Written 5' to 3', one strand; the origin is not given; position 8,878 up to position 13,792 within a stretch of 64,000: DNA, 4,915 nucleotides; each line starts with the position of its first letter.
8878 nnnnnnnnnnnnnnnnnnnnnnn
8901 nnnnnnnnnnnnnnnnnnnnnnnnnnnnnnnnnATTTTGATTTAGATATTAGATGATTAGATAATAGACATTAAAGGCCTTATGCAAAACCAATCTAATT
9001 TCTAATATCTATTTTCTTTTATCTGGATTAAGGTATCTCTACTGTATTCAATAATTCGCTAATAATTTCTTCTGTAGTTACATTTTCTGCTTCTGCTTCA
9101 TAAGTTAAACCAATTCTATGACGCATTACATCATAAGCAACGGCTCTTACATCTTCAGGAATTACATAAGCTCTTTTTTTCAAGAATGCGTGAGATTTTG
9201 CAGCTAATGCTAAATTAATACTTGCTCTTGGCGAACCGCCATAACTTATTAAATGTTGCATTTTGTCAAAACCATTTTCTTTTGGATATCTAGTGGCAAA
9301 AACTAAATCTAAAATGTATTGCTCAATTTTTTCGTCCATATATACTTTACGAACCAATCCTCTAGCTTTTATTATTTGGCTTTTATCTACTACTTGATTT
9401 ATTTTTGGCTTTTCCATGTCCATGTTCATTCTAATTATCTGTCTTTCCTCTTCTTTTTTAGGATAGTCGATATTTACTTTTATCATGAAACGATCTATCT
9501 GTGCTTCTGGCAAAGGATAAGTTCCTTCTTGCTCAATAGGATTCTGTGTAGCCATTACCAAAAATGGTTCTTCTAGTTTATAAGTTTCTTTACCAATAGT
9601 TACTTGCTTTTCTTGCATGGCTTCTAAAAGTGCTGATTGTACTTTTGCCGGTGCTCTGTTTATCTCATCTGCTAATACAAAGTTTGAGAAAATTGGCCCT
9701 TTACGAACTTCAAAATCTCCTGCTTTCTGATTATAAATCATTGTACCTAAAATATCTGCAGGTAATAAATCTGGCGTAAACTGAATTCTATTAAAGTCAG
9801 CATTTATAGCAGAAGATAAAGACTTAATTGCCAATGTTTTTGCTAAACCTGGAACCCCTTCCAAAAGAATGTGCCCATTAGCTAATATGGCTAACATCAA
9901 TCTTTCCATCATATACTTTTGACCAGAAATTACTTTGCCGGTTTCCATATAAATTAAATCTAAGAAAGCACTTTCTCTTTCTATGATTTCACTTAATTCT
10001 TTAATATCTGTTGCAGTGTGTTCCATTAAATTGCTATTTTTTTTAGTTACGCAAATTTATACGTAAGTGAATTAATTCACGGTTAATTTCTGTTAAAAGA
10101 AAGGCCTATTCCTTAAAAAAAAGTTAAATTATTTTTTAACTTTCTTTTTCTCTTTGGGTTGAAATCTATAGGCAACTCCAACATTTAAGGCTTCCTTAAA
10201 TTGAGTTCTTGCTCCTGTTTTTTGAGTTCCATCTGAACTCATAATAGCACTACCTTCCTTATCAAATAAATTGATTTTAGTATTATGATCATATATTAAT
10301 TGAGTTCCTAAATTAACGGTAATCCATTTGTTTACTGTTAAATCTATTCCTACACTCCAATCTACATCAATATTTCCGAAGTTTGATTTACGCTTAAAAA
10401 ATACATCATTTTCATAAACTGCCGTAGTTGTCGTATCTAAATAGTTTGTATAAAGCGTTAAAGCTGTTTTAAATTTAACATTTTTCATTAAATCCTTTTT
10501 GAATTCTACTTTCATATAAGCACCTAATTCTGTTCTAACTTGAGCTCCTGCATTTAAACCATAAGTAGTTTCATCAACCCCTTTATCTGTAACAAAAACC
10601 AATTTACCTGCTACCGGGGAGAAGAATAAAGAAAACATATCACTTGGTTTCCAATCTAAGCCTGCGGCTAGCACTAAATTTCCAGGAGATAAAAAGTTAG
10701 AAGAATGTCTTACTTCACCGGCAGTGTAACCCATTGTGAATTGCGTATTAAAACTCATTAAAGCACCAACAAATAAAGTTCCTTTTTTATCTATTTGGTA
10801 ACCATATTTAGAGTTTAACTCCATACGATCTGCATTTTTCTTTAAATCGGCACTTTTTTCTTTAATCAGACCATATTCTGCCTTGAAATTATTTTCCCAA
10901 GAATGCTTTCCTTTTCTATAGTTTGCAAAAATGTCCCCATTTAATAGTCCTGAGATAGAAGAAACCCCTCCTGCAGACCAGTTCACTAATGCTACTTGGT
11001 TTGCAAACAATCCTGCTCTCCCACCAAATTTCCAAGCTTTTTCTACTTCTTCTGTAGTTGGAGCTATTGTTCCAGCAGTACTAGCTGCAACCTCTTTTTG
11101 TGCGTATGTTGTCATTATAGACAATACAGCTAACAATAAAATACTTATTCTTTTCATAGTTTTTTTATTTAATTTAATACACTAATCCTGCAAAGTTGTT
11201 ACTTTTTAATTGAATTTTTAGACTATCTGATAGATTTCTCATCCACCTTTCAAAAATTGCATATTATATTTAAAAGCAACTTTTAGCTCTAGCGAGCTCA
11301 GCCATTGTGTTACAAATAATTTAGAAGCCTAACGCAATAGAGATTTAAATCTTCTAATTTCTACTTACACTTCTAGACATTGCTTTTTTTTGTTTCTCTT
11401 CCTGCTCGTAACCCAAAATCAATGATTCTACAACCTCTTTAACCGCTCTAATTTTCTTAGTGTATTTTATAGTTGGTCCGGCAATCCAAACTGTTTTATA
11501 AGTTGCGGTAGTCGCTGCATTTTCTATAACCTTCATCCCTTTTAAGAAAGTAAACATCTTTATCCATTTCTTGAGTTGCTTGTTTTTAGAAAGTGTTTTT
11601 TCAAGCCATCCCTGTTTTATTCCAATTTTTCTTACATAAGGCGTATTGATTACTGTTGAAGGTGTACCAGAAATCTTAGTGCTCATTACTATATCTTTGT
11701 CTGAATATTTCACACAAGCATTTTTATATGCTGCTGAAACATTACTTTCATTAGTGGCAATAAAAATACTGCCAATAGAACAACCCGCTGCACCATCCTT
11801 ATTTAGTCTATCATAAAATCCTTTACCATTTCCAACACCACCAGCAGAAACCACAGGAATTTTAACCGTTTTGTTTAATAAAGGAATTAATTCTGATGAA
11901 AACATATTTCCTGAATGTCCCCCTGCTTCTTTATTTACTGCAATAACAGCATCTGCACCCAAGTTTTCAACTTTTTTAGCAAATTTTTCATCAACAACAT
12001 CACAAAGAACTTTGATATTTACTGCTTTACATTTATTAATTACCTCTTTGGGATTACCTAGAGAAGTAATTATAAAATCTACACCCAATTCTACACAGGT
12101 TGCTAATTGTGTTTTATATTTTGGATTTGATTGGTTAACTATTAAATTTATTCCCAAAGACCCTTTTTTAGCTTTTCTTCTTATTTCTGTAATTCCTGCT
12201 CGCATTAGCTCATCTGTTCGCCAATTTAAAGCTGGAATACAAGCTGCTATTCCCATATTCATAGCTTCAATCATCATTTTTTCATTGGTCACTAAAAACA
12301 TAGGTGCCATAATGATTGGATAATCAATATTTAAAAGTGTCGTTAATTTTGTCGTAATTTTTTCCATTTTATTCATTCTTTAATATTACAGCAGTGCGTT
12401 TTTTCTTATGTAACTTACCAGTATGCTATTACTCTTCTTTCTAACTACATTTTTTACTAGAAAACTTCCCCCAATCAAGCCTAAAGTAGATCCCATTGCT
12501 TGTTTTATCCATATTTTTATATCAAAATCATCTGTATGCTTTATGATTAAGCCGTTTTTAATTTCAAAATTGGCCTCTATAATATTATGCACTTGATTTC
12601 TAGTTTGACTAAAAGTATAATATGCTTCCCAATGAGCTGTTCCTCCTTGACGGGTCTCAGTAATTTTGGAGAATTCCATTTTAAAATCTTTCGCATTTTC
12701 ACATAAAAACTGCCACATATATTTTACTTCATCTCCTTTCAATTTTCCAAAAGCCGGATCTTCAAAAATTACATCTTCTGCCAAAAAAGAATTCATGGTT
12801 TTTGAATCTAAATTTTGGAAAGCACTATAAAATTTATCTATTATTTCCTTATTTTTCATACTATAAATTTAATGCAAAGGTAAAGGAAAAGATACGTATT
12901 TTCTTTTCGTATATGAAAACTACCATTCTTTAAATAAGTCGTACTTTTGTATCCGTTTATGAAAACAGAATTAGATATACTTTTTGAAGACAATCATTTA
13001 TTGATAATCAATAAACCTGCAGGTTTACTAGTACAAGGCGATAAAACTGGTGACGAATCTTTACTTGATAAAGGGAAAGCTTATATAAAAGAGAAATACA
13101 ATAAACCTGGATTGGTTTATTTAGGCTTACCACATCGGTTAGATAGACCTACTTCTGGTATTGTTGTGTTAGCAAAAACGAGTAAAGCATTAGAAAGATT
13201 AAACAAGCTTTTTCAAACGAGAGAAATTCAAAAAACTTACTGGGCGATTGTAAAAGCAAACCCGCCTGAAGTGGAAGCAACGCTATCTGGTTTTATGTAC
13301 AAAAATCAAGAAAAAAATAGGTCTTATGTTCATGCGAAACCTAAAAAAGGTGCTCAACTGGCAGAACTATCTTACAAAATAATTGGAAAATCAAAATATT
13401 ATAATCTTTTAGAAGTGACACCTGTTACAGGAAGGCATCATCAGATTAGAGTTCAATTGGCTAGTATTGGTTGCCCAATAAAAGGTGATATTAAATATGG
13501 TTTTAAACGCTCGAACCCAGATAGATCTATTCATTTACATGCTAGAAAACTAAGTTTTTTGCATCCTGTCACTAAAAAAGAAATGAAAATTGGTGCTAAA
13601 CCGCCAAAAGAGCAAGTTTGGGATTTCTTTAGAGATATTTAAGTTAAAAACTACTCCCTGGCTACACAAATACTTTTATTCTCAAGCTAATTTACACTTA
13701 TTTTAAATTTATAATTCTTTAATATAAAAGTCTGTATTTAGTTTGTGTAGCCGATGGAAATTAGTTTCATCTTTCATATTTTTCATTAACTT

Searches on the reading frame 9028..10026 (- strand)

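Call 60: search_protein_families(library=pfam, proteins=[window:9028-10026:-], max_evalue=0.00001)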
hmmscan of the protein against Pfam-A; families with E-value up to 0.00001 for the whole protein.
window:9028-10026:- (332 aa): 4 families
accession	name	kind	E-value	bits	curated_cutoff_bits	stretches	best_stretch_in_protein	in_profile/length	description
PF07726.17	AAA_3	-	6e-67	223.9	27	1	52-182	1-131/131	ATPase family associated with various cellular activities (AAA)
PF17863.7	AAA_lid_2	-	3.3e-20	72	22.7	1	259-324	8-73/74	AAA lid domain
PF20030.5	bpMoxR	-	5.5e-15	55.4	27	1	34-211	15-191/205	MoxR domain in the MoxR-vWA-beta-propeller ternary systems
PF07728.20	AAA_5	-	2.4e-14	53.9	22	1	52-180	1-139/139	AAA domain (dynein-related subfamily)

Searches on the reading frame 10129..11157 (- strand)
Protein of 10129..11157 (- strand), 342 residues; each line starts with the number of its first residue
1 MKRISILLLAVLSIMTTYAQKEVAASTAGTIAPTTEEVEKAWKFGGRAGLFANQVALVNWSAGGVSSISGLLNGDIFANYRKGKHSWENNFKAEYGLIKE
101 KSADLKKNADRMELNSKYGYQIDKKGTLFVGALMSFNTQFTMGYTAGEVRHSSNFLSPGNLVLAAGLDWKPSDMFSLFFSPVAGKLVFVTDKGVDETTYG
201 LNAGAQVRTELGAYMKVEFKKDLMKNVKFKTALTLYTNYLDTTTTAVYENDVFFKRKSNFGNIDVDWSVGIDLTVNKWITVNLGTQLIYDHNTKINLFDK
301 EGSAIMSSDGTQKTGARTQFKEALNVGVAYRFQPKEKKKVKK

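Call 60: search_protein_families(library=pfam, proteins=[window:10129-11157:-], max_evalue=0.00001)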
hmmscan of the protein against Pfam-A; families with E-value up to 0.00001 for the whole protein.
window:10129-11157:- (342 aa): 1 family
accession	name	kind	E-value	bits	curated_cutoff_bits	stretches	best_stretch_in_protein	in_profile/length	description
PF11276.14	DUF3078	-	2.1e-25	89.3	25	1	53-144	2-92/92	Protein of unknown function (DUF3078)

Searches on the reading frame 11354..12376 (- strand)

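Call 60: search_protein_families(library=pfam, proteins=[window:11354-12376:-], max_evalue=0.00001)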
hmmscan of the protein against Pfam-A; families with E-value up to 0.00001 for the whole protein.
window:11354-12376:- (340 aa): 2 families
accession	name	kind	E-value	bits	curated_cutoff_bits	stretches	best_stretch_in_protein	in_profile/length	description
PF03060.21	NMO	-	1.6e-32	113.7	28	1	11-320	4-329/331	Nitronate monooxygenase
PF00478.31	IMPDH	-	7.4e-06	25.6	25.6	0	6-215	22-249/345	IMP dehydrogenase / GMP reductase domain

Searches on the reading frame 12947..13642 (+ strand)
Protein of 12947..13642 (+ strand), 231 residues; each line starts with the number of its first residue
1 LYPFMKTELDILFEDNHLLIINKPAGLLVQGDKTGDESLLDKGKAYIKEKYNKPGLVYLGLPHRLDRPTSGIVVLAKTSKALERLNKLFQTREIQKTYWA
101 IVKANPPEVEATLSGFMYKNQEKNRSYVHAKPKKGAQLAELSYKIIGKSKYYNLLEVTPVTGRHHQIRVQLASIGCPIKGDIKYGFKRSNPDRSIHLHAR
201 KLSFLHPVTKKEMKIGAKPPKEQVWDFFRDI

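Call 60: search_protein_families(library=pfam, proteins=[window:12947-13642:+], max_evalue=0.00001)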
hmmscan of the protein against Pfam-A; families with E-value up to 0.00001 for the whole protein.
window:12947-13642:+ (231 aa): 1 family
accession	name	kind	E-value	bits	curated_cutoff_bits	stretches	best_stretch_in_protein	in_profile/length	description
PF00849.27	PseudoU_synth_2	-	2.9e-36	125.4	26.8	1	17-173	1-152/152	RNA pseudouridylate synthase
